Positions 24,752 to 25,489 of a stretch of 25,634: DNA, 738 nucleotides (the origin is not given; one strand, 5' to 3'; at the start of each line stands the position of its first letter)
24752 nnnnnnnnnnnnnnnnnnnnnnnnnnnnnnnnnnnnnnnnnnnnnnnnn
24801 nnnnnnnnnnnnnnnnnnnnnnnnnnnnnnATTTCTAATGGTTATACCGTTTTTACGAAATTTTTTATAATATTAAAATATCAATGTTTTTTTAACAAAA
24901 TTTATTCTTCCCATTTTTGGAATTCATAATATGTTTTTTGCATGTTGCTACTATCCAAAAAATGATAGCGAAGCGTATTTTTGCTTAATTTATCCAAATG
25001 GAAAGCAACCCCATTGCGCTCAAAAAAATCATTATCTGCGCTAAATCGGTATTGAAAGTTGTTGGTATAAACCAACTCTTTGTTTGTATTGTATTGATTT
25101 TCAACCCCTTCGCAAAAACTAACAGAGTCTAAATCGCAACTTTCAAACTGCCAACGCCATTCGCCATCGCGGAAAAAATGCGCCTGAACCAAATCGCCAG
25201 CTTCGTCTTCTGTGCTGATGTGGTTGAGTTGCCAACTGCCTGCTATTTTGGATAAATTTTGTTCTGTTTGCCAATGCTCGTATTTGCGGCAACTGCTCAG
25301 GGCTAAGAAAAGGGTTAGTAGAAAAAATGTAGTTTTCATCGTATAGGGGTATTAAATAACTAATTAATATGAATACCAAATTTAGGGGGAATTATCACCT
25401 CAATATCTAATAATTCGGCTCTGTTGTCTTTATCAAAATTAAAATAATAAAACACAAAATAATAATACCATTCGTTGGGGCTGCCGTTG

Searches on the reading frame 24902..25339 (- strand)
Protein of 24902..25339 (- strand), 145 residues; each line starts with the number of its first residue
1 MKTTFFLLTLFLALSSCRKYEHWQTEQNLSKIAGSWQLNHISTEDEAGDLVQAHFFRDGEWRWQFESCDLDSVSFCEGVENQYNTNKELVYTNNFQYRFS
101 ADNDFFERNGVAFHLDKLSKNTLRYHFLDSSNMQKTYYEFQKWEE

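Call 11: search_protein_families(library=pfam, proteins=[window:24902-25339:-], max_evalue=0.01)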
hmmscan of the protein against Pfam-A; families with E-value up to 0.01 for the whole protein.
window:24902-25339:- (145 aa): 0 families

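Call 12: find_encoding_contigs(protein=window:24902-25339:-, flank=10000, max_places=6)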
Protein window:24902-25339:- (145 aa): 2 contigs read that carry it; 2 places shown.
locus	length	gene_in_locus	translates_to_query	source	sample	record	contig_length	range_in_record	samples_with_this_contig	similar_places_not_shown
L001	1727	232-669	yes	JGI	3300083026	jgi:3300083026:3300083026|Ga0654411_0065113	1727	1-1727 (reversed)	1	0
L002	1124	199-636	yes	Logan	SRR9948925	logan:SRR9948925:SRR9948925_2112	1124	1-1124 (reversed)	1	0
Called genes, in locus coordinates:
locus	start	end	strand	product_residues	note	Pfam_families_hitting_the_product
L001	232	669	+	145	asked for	-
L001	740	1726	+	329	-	?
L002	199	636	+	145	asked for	-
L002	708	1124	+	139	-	?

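Call 63: search_protein_families(library=ncbifam, proteins=[window:24902-25339:-], max_evalue=0.01)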
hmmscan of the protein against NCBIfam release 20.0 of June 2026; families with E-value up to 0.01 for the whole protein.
window:24902-25339:- (145 aa): 0 families

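Call 64: search_protein_families(library=padloc, proteins=[window:24902-25339:-], max_evalue=0.01)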
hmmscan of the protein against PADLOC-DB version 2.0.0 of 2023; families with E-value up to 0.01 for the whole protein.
window:24902-25339:- (145 aa): 0 families
